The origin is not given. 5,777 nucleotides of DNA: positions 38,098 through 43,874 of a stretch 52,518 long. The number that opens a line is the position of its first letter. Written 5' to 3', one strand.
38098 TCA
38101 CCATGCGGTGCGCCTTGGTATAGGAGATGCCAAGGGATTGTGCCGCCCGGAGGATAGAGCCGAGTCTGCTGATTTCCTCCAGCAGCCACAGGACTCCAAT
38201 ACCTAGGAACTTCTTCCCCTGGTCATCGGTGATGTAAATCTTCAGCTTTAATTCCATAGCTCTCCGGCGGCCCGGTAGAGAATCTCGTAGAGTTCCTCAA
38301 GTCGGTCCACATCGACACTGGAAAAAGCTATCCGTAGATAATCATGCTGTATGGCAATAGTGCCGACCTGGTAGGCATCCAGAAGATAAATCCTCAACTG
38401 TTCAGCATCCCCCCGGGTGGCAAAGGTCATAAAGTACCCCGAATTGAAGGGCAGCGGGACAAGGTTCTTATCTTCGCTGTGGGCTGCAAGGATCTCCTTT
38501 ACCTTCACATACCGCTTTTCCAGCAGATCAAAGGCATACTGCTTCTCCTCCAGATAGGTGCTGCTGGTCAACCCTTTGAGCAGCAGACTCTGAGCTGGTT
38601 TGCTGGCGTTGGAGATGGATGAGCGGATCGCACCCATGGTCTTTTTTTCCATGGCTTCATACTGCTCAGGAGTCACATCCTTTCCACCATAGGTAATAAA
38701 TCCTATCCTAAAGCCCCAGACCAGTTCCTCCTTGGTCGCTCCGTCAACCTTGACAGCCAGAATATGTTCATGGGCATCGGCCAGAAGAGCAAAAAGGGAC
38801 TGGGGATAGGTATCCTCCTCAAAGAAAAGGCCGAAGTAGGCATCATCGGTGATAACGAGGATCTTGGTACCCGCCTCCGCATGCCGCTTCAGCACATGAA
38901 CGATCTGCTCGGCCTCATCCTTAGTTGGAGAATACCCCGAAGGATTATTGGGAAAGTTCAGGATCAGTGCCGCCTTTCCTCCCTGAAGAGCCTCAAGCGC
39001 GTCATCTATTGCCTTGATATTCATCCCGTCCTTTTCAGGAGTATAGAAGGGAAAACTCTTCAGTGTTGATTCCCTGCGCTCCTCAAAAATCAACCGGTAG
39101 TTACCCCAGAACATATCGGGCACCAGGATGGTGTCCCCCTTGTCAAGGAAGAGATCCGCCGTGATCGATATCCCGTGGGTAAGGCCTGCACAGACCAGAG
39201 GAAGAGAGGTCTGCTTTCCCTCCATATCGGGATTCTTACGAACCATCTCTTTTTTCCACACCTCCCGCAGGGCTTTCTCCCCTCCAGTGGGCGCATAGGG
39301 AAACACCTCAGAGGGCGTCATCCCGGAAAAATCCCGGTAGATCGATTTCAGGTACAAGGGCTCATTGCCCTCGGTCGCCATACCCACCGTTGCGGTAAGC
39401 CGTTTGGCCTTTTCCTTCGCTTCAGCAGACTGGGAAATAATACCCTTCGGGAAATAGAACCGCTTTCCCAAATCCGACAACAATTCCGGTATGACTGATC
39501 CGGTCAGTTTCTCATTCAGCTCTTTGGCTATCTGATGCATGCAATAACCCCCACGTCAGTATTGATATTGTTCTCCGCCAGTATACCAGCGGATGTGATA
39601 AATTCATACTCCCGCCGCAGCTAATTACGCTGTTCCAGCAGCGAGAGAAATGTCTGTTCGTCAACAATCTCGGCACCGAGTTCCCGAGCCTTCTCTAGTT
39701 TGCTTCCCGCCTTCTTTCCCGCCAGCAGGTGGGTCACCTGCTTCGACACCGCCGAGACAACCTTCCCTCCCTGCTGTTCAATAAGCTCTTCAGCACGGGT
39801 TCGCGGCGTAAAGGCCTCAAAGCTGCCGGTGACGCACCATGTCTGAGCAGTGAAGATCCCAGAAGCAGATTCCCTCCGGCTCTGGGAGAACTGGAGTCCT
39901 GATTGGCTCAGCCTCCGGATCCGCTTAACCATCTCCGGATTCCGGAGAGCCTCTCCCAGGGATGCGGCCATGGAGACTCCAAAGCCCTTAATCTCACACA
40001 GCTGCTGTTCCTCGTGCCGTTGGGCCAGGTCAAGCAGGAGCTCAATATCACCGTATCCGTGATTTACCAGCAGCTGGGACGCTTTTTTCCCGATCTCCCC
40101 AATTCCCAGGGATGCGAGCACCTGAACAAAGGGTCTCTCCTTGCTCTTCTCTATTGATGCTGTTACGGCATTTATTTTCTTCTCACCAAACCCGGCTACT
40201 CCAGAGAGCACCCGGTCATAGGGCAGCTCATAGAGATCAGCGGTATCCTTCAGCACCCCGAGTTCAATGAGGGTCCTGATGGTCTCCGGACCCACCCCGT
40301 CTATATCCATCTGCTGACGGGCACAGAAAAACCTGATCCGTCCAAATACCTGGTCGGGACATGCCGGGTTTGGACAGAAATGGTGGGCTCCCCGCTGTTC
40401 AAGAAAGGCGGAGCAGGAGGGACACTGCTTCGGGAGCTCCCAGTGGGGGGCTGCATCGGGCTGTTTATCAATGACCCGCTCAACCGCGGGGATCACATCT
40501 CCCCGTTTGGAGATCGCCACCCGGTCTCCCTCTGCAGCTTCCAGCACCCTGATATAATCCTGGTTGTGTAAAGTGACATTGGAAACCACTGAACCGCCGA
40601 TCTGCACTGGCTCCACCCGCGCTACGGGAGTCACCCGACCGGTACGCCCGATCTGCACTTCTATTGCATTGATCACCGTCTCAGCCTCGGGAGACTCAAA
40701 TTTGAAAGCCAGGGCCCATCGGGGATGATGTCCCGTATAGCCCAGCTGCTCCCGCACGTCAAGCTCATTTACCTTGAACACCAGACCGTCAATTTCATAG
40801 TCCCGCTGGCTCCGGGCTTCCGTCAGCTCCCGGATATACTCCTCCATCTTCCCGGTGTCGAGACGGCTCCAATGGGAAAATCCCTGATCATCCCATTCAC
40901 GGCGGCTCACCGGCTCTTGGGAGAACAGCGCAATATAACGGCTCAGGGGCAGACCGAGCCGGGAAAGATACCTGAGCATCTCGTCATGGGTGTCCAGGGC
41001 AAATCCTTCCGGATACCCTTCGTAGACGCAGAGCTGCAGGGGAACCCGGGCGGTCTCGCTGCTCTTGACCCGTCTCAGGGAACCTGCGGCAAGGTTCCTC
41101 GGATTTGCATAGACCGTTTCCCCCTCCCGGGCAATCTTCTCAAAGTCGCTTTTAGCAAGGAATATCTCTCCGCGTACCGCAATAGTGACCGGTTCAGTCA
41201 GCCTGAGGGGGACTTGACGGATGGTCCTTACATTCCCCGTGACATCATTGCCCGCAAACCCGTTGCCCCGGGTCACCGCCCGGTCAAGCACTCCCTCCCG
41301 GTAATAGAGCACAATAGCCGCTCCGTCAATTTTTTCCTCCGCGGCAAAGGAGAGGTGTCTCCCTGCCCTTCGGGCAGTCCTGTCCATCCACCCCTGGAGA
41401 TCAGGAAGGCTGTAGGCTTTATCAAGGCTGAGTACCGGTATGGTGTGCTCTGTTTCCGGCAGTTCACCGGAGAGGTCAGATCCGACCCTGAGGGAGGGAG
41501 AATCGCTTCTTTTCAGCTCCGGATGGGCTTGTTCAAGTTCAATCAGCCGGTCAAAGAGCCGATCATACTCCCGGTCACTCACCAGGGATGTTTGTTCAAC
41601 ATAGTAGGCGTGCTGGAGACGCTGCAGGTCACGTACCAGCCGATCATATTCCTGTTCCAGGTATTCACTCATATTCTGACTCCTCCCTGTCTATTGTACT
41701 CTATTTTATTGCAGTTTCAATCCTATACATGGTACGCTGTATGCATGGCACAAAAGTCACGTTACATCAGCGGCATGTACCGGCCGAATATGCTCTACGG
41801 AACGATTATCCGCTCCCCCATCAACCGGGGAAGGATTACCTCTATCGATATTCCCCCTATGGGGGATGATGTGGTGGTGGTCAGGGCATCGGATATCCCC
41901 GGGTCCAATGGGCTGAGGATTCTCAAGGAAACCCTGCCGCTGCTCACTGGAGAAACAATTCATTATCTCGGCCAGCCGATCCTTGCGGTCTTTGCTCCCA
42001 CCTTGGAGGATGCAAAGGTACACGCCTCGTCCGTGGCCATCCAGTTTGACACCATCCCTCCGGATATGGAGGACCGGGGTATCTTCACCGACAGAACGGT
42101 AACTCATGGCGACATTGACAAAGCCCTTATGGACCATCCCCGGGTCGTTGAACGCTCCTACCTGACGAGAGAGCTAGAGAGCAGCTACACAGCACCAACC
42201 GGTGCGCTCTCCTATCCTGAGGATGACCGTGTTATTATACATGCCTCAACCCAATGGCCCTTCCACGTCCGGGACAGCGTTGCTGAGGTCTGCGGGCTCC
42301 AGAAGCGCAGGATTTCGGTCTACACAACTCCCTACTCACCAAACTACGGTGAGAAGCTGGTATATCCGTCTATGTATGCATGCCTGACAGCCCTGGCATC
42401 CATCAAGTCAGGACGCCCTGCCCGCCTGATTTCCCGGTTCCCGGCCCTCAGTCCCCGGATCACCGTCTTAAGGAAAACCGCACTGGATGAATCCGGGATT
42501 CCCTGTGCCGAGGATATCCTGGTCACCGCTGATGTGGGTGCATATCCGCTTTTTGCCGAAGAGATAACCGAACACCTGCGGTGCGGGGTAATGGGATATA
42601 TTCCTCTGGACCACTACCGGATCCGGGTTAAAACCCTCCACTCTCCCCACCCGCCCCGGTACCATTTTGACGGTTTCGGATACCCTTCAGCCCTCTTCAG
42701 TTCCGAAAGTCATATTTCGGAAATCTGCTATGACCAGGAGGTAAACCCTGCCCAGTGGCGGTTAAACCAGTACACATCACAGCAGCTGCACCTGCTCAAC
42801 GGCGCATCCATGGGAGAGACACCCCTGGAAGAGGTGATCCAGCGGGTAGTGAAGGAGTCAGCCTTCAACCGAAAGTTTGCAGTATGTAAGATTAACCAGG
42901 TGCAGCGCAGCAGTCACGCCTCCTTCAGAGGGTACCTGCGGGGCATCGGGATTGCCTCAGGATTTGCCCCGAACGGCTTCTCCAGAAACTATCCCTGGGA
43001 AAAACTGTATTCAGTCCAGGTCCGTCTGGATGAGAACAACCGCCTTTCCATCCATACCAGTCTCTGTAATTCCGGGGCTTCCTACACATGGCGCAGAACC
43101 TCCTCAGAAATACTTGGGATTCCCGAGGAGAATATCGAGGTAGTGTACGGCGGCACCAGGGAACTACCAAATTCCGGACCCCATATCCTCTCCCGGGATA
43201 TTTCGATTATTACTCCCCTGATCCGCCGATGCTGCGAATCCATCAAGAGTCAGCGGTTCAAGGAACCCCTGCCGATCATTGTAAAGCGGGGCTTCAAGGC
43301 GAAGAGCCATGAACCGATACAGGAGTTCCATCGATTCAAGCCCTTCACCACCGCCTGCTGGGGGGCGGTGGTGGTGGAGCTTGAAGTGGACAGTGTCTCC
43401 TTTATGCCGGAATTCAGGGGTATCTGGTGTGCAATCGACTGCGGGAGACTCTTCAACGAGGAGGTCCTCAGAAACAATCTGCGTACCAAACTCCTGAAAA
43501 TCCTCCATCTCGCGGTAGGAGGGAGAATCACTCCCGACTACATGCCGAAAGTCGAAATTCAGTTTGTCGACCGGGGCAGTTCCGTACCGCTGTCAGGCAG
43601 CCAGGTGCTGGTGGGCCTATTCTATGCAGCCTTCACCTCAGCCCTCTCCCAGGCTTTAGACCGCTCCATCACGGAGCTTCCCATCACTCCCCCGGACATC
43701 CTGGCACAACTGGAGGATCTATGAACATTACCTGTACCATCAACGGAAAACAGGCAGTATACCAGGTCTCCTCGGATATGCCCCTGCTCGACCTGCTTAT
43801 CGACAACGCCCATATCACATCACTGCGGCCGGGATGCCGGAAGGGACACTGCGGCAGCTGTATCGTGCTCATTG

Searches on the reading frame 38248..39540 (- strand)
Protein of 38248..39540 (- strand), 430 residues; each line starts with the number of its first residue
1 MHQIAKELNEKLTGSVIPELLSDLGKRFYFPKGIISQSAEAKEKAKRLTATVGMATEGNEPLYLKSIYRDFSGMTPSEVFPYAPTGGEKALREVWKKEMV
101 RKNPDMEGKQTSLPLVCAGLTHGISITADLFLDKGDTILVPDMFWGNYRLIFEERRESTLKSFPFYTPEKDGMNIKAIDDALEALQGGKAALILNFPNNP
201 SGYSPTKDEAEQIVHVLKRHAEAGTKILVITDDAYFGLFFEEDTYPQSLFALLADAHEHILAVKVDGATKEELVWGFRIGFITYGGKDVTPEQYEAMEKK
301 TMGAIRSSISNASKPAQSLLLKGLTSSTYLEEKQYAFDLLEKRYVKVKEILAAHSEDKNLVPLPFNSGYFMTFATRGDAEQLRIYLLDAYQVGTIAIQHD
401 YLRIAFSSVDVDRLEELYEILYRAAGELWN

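Call 49: search_protein_families(library=pfam, proteins=[window:38248-39540:-], max_evalue=0.00001)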
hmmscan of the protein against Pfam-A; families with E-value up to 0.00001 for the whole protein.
window:38248-39540:- (430 aa): 1 family
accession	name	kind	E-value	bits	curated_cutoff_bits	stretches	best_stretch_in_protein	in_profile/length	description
PF00155.27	Aminotran_1_2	-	9e-27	94.6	19.7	1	80-419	36-359/361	Aminotransferase class I and II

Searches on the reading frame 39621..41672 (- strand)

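Call 49: search_protein_families(library=pfam, proteins=[window:39621-41672:-], max_evalue=0.00001)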
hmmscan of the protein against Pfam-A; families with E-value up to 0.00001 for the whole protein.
window:39621-41672:- (683 aa): 5 families
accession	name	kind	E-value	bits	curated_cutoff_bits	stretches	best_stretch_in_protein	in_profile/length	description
PF01653.23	DNA_ligase_aden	-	7.3e-73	245.6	27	1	70-326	3-251/253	NAD-dependent DNA ligase adenylation domain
PF03120.22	DNA_ligase_OB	-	4.3e-27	94.2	32.9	1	331-404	1-74/79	NAD-dependent DNA ligase OB-fold domain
PF00533.33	BRCT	-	4e-11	43.4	21.3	1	606-677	5-76/78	BRCA1 C Terminus (BRCT) domain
PF12738.14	PTCB-BRCT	-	5.8e-10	39.5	22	1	613-670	4-59/63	twin BRCT domain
PF14520.12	HHH_5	-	1.3e-09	38.8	27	0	523-577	6-56/57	Helix-hairpin-helix domain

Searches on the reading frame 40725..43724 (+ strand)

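Call 49: search_protein_families(library=pfam, proteins=[window:40725-43724:+], max_evalue=0.00001)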
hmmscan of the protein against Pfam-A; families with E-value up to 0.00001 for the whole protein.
window:40725-43724:+ (999 aa): 3 families
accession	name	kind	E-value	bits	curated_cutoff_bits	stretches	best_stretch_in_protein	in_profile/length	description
PF02738.23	MoCoBD_1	-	5.4e-30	104.7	27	1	458-680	12-241/244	Molybdopterin cofactor-binding domain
PF20256.3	MoCoBD_2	-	1.1e-13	51.7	27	1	729-843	13-131/283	Molybdopterin cofactor-binding domain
PF01315.27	Ald_Xan_dh_C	-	6.4e-11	43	31.3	1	345-443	4-108/110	Aldehyde oxidase and xanthine dehydrogenase, a/b hammerhead domain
